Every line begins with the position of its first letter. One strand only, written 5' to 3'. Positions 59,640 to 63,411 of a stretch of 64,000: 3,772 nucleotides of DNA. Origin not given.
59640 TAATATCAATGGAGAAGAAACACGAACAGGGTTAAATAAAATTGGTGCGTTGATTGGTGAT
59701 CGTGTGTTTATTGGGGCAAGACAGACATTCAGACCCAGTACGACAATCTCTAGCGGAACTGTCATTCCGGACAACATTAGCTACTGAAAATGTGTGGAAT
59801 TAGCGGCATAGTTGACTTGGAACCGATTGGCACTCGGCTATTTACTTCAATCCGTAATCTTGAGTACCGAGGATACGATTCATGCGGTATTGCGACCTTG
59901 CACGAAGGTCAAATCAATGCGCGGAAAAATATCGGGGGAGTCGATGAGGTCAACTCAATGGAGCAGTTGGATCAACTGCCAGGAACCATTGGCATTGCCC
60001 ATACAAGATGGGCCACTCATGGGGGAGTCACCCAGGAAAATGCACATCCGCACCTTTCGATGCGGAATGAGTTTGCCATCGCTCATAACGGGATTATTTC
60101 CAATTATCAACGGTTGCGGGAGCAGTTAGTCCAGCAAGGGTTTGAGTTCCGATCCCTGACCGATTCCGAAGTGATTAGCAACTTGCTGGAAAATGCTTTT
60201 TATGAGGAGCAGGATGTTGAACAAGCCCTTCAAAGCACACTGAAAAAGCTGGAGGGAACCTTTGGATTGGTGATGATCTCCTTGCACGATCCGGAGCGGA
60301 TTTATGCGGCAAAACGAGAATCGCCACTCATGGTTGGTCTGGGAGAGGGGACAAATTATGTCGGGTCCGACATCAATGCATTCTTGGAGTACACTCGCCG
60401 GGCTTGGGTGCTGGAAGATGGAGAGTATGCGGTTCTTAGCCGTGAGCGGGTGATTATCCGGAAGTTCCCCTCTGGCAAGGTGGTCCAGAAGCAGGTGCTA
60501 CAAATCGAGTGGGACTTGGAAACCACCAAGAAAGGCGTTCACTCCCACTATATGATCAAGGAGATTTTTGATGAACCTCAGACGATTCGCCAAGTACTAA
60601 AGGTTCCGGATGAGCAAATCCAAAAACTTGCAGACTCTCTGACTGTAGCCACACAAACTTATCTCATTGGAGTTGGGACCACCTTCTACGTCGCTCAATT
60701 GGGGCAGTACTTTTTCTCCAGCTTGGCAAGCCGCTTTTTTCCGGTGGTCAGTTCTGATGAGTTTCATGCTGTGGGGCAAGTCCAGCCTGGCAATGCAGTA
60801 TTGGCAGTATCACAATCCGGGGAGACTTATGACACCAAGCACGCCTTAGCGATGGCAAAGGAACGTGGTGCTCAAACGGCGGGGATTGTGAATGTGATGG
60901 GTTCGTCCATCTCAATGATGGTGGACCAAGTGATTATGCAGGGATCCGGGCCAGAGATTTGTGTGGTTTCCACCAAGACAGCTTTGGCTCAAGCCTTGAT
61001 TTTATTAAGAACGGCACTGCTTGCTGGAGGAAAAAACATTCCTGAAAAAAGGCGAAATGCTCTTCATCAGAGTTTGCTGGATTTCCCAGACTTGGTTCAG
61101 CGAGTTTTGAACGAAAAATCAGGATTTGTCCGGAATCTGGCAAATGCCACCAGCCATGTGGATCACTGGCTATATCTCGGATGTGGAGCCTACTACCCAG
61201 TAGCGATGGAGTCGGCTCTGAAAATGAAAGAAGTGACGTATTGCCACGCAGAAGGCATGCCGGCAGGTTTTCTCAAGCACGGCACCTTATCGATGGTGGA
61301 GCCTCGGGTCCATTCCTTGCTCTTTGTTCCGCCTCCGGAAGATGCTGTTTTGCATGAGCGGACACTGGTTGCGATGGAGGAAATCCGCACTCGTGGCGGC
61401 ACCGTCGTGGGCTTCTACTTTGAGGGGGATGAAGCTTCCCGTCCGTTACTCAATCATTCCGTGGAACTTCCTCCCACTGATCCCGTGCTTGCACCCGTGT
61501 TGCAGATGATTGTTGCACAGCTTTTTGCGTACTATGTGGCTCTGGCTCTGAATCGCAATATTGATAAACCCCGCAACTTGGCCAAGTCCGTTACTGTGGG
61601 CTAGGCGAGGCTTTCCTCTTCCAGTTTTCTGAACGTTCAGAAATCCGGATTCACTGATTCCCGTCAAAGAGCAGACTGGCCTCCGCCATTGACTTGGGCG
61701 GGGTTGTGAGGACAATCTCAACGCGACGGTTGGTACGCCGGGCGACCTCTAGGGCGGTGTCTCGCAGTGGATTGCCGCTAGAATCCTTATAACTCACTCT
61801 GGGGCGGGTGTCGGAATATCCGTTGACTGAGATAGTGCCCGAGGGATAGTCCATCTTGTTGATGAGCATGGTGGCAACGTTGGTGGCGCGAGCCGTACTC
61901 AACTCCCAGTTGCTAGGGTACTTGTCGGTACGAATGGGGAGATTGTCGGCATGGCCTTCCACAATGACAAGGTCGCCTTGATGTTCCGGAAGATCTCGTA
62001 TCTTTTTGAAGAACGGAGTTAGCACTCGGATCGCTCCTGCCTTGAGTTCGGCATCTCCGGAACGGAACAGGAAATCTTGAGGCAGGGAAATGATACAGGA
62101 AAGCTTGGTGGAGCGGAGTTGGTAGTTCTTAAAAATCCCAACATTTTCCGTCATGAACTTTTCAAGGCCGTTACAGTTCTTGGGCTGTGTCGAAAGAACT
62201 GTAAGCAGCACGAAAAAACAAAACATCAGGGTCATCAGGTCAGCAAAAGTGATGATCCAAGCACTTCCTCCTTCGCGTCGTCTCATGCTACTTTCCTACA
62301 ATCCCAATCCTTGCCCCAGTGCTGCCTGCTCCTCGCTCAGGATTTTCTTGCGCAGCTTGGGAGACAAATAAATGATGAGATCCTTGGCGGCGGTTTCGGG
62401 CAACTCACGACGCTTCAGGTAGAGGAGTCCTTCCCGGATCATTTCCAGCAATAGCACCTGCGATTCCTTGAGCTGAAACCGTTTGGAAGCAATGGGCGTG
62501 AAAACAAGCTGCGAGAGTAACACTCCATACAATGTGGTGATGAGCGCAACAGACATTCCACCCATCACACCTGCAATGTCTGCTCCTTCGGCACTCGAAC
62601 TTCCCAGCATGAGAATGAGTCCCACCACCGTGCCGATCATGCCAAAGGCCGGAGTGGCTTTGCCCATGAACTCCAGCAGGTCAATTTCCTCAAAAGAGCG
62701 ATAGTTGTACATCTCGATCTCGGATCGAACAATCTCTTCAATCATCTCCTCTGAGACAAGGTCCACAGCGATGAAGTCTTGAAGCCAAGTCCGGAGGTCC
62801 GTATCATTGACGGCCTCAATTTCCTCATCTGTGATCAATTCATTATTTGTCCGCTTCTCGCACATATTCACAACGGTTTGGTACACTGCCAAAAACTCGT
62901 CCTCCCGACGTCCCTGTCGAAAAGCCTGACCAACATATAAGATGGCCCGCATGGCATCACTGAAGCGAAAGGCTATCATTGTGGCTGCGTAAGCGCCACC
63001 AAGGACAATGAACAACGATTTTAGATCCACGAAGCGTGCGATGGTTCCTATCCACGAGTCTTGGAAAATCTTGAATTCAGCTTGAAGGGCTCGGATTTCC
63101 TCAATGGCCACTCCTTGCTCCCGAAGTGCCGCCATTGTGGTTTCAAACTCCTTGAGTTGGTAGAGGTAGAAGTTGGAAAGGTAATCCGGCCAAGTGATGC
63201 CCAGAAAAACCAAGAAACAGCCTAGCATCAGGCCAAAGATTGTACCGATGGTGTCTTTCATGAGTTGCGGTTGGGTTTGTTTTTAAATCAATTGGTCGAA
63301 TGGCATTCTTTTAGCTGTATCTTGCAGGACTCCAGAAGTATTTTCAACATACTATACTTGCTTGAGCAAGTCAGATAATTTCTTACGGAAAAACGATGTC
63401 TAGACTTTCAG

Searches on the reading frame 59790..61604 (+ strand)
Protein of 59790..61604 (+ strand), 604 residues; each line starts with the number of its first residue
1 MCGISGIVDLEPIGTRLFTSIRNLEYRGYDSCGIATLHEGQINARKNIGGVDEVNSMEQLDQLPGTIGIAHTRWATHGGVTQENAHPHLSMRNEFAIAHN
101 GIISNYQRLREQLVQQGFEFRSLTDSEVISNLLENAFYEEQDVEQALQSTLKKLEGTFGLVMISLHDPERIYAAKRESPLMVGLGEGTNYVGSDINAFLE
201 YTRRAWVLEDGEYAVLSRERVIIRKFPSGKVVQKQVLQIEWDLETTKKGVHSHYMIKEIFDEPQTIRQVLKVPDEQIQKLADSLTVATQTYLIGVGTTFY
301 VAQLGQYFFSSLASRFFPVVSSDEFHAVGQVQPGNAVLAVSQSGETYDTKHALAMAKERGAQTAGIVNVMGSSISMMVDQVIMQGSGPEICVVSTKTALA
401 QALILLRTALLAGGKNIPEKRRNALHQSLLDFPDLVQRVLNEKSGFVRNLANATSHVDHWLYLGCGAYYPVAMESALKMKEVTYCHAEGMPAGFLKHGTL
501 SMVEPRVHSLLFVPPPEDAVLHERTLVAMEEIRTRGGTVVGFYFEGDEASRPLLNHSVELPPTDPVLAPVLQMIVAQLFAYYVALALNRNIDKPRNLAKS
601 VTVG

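Call 41: search_protein_families(library=pfam, proteins=[window:59790-61604:+], max_evalue=0.00001)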
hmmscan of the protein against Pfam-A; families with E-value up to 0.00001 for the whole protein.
window:59790-61604:+ (604 aa): 4 families
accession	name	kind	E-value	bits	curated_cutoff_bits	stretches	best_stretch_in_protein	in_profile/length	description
PF01380.27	SIS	-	6.2e-29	100.9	25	2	284-405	2-125/131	SIS domain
PF13522.11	GATase_6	-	7.4e-18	65.3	27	1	64-194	9-130/130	Glutamine amidotransferase domain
PF13537.11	GATase_7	-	2.5e-14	53.8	25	1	81-199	9-122/123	Glutamine amidotransferase domain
PF13230.11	GATase_4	-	2.1e-06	27.3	23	1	66-153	72-161/272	Glutamine amidotransferases class-II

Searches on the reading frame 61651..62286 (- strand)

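Call 41: search_protein_families(library=pfam, proteins=[window:61651-62286:-], max_evalue=0.00001)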
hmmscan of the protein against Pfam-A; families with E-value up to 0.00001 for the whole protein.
window:61651-62286:- (211 aa): 2 families
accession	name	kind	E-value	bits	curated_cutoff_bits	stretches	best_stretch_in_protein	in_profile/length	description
PF00691.25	OmpA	-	2.9e-13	50.4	27.2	1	73-171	1-93/98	OmpA family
PF13677.11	MotB_plug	-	5.4e-12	45.5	24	1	6-34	14-42/58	Membrane MotB of proton-channel complex MotA/MotB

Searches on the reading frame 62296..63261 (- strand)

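Call 41: search_protein_families(library=pfam, proteins=[window:62296-63261:-], max_evalue=0.00001)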
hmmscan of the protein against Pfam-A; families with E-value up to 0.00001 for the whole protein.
window:62296-63261:- (321 aa): 1 family
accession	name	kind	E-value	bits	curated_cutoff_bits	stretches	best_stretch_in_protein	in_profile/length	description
PF01618.21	MotA_ExbB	-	1.5e-20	73.7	22.9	1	157-270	11-123/127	MotA/TolQ/ExbB proton channel family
